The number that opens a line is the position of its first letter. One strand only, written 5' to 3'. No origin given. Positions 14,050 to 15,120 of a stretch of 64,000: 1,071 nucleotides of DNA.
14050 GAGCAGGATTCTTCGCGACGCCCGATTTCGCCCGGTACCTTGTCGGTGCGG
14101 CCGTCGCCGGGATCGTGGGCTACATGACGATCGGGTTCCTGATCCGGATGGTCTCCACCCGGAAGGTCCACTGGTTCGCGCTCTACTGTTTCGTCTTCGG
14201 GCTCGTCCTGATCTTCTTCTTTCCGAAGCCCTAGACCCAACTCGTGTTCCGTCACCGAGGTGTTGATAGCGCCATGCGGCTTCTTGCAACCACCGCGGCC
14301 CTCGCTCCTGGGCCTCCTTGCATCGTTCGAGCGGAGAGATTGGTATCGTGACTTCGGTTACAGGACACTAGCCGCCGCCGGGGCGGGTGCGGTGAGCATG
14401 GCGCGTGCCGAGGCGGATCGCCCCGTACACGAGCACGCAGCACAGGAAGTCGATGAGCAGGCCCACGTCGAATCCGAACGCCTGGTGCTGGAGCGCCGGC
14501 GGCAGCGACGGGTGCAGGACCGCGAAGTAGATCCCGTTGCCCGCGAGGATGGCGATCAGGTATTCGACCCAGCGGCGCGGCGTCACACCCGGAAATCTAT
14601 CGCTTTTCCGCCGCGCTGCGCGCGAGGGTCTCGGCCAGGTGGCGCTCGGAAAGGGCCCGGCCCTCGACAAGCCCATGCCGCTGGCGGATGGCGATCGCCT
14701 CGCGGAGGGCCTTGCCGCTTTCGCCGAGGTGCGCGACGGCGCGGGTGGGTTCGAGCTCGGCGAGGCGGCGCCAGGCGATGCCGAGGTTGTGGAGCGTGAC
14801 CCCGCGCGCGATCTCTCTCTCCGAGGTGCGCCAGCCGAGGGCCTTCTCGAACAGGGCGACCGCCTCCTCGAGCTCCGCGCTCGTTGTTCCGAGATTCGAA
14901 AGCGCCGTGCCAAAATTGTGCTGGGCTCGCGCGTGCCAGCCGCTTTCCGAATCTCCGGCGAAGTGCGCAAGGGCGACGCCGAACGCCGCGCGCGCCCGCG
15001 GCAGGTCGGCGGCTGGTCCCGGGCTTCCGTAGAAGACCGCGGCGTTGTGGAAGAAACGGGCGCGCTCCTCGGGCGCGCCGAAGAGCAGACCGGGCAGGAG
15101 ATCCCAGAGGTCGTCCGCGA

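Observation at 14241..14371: Unannotated ~123-nt element present three times in the window: long terminal stem plus central hairpin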

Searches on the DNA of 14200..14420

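Call 49: search_rna_families(source=window, start=14200, end=14420, threshold=evalue, max_evalue=10)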
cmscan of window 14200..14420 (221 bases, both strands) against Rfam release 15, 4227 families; matches with E-value up to 10: 1.
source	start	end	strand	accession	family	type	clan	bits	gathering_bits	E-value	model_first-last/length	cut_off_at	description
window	14215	14234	-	RF01111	SBWMV2_UPD-PKk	Cis-reg;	-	13.2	35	5.7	1-21/21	no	Pseudoknot of upstream pseudoknot domain (UPD) of the 3'UTR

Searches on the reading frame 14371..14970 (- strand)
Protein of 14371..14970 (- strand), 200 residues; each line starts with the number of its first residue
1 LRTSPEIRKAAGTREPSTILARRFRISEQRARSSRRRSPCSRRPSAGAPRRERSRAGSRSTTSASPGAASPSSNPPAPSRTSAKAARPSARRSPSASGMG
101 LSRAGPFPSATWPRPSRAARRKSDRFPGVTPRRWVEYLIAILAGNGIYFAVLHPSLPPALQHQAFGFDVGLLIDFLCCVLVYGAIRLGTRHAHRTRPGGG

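Call 56: search_protein_families(library=pfam, proteins=[window:14371-14970:-])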
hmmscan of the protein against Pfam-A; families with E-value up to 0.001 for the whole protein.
window:14371-14970:- (200 aa): 0 families
